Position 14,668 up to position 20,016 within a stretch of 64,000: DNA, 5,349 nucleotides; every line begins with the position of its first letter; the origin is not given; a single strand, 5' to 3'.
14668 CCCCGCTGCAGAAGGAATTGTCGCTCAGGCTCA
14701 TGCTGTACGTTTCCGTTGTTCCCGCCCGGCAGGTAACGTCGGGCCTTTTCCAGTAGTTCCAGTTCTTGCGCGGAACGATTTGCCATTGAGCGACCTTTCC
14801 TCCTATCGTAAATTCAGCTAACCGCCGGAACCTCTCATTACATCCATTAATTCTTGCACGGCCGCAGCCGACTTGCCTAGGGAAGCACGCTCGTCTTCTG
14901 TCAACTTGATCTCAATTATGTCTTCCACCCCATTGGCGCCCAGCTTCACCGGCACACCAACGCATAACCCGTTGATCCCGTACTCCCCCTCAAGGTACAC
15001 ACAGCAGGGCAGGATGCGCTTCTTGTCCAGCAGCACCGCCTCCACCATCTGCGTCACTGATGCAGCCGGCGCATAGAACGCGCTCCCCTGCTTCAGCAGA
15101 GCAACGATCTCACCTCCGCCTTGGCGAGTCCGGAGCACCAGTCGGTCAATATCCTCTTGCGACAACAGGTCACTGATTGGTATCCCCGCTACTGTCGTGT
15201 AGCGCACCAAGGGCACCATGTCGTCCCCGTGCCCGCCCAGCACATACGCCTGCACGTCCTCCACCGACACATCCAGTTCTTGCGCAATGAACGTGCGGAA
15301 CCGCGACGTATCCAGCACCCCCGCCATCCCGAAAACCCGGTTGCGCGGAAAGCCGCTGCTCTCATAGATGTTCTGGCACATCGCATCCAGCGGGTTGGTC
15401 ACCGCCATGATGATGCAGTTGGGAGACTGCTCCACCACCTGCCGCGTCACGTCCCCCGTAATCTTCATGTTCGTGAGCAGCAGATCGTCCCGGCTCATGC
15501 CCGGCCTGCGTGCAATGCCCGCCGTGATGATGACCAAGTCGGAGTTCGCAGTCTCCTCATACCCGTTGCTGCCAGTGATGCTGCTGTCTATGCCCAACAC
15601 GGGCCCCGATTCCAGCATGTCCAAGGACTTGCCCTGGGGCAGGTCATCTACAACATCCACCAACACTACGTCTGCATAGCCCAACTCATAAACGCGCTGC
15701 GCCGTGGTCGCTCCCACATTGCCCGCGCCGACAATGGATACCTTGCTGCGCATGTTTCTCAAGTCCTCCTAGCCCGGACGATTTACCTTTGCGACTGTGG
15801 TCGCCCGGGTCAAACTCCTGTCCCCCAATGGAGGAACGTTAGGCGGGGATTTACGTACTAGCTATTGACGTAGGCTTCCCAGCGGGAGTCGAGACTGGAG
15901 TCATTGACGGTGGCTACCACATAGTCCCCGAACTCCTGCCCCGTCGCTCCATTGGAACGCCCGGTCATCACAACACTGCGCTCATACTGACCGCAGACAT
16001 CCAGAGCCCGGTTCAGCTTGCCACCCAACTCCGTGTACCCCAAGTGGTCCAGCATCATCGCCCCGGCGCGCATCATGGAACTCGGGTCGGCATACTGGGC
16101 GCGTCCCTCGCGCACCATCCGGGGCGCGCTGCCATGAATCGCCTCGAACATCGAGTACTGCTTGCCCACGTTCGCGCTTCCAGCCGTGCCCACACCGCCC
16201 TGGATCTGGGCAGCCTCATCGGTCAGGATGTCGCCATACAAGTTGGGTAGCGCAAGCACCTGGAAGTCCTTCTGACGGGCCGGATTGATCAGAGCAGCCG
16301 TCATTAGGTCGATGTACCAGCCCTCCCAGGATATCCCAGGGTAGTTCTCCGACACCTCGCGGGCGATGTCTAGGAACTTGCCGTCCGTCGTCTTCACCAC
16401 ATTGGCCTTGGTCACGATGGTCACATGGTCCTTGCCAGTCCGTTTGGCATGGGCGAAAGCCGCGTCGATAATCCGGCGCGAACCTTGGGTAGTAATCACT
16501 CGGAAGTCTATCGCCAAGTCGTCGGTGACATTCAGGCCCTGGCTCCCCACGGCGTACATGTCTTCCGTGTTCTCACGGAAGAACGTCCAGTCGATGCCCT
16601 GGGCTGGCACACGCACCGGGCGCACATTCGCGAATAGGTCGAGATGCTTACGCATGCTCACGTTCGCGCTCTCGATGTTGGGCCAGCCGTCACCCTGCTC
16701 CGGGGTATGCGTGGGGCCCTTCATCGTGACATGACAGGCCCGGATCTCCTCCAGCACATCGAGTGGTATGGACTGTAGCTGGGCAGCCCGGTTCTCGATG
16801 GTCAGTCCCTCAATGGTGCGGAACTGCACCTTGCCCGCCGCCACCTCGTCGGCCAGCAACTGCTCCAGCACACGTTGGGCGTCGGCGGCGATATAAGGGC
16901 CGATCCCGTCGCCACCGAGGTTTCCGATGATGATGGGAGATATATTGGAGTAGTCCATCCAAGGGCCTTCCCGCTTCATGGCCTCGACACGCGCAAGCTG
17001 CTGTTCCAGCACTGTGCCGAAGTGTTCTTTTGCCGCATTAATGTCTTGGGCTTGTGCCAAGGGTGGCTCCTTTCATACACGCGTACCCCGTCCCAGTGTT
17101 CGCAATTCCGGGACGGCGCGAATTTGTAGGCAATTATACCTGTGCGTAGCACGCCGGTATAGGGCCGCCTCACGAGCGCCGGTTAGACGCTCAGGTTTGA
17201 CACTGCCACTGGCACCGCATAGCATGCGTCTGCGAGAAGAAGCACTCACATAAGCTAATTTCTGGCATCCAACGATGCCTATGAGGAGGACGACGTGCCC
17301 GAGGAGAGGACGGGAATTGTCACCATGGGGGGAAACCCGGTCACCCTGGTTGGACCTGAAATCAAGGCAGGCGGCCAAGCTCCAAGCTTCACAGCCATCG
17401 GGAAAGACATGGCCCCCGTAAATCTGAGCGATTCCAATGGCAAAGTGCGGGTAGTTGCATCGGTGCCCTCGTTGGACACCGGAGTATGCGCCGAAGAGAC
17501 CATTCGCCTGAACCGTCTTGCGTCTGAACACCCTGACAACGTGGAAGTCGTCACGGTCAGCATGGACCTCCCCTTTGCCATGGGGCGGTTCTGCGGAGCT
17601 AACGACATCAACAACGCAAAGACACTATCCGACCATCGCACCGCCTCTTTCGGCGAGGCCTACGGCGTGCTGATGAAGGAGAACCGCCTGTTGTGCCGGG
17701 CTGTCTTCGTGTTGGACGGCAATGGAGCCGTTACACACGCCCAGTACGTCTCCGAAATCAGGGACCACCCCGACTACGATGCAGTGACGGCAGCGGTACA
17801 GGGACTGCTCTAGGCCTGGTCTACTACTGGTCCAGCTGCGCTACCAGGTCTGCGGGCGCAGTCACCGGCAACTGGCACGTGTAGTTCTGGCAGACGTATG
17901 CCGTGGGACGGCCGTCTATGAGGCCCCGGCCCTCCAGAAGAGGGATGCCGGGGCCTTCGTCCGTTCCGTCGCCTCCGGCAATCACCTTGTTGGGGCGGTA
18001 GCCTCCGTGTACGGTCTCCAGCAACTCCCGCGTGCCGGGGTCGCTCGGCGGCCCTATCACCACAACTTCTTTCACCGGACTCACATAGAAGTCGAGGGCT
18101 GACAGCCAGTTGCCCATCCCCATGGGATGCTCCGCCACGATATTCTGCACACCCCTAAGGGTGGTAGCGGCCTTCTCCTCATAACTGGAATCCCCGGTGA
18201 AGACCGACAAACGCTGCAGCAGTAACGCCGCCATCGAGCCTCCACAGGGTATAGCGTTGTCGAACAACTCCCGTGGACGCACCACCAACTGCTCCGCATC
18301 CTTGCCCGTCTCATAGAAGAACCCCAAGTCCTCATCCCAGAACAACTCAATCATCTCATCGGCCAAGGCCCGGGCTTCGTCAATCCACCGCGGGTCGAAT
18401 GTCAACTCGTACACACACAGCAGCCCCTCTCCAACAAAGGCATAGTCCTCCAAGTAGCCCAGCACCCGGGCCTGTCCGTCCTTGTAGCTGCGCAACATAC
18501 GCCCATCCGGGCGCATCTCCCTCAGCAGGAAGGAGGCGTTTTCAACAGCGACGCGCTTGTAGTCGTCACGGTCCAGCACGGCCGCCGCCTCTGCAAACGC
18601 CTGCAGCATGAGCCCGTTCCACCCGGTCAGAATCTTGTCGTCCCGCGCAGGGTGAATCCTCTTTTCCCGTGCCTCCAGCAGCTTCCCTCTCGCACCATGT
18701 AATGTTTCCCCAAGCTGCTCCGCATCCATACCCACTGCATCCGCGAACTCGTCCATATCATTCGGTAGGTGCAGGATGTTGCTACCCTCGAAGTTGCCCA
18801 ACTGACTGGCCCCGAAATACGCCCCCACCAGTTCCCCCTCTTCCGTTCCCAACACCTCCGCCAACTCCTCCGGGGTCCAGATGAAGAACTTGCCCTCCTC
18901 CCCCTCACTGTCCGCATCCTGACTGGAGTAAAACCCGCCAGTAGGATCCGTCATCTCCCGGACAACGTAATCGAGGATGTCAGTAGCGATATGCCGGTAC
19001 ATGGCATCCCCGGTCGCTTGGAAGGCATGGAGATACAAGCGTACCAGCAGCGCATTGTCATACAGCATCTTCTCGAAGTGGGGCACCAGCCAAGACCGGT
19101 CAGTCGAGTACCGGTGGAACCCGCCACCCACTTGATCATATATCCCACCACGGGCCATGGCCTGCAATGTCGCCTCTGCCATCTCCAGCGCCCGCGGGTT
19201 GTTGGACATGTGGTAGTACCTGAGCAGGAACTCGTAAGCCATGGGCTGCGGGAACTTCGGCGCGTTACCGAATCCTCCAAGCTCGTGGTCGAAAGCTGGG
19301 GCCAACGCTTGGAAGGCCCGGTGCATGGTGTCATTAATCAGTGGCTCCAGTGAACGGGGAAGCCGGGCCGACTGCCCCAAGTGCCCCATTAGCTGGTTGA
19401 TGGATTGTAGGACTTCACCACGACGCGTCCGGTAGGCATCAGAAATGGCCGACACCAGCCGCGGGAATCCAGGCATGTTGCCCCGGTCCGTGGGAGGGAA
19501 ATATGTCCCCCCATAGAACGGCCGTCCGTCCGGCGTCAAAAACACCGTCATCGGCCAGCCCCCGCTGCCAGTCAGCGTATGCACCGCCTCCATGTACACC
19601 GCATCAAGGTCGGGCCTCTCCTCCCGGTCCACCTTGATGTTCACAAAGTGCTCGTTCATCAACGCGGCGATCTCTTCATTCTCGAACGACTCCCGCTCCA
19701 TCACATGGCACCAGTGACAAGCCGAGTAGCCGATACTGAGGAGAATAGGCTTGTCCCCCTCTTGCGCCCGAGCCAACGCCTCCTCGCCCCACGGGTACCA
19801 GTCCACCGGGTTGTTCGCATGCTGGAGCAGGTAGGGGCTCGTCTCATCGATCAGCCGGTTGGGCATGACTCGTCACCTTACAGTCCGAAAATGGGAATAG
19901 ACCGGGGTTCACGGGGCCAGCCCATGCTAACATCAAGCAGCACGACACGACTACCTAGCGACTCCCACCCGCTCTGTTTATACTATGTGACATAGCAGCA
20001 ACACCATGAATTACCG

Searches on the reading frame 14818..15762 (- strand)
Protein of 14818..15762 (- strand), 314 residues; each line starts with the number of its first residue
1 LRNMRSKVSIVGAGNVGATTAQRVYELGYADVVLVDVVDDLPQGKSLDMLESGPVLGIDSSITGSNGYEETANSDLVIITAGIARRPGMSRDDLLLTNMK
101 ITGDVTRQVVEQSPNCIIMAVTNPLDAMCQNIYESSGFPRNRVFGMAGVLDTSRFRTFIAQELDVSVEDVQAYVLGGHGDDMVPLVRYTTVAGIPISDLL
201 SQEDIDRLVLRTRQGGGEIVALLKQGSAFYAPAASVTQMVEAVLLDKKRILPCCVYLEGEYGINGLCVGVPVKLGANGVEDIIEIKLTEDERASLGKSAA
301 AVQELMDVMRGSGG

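Call 30: search_protein_families(library=pfam, proteins=[window:14818-15762:-], max_evalue=0.00001)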
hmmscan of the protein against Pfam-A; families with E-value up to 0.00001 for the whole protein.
window:14818-15762:- (314 aa): 2 families
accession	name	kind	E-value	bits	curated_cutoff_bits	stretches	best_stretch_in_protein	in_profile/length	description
PF00056.29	Ldh_1_N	-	1.5e-36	126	27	1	7-145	2-141/141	lactate/malate dehydrogenase, NAD binding domain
PF02866.23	Ldh_1_C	-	3.9e-33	115.3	22.6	1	150-304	3-165/174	lactate/malate dehydrogenase, alpha/beta C-terminal domain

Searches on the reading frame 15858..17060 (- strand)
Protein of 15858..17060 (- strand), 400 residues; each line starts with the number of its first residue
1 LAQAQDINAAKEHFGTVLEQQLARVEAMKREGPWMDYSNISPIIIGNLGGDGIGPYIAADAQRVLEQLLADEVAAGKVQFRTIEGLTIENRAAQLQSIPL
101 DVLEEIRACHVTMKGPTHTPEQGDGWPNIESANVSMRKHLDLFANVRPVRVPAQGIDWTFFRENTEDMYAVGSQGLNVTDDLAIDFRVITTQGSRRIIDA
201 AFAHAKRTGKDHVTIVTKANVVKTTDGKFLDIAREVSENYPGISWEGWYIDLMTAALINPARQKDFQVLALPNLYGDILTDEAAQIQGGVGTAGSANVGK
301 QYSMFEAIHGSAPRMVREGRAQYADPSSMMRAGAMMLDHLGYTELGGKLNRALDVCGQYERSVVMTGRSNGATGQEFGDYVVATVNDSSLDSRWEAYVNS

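Call 30: search_protein_families(library=pfam, proteins=[window:15858-17060:-], max_evalue=0.00001)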
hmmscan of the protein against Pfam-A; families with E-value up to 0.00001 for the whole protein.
window:15858-17060:- (400 aa): 1 family
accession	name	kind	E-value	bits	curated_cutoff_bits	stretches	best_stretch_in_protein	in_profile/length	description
PF00180.25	Iso_dh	-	1.4e-61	209.1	27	1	45-354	2-320/348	Isocitrate/isopropylmalate dehydrogenase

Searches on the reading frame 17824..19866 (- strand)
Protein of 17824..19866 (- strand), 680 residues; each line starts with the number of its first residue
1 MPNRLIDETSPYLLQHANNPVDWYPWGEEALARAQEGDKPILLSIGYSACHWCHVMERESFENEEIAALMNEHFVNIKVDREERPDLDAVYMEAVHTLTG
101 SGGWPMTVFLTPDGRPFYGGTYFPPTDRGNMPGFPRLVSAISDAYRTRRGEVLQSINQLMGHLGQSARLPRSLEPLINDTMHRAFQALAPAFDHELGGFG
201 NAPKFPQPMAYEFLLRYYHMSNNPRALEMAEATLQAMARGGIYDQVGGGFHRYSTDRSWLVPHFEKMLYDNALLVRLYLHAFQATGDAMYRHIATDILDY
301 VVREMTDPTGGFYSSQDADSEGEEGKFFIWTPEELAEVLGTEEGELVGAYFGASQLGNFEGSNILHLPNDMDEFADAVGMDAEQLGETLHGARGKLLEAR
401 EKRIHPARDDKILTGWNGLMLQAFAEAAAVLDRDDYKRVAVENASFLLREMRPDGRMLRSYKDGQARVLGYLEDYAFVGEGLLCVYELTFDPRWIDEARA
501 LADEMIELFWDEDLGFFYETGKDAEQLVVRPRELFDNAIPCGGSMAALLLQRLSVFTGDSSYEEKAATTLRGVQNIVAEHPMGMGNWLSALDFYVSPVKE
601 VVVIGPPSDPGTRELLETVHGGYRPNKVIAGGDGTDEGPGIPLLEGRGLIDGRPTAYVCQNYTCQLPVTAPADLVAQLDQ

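Call 15: search_protein_families(library=ncbifam, proteins=[window:17824-19866:-], max_evalue=0.00001)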
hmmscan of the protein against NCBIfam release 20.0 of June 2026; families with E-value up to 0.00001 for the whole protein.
window:17824-19866:- (680 aa): 1 family
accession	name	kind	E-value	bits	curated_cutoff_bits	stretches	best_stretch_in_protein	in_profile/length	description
NF045694.1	seleno_TsoB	exception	9.4e-08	30.6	805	1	20-115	456-548/572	rhodanese/DsbD fusion-like selenoprotein TsoB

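Call 30: search_protein_families(library=pfam, proteins=[window:17824-19866:-], max_evalue=0.00001)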
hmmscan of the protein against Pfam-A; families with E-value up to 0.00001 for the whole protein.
window:17824-19866:- (680 aa): 4 families
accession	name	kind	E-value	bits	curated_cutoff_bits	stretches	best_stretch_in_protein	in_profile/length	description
PF03190.21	Thioredox_DsbH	-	5.2e-78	261.1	27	1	3-163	2-162/163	Protein of unknown function, DUF255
PF13899.12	Thioredoxin_7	-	1.2e-12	48.2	27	1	22-112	1-83/83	Thioredoxin-like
PF07221.17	GlcNAc_2-epim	-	6.1e-07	29.4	23.4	0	491-593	232-326/347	N-acylglucosamine 2-epimerase (GlcNAc 2-epimerase)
PF01532.26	Glyco_hydro_47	-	7.1e-06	25.7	22.9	0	481-577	86-183/455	Glycosyl hydrolase family 47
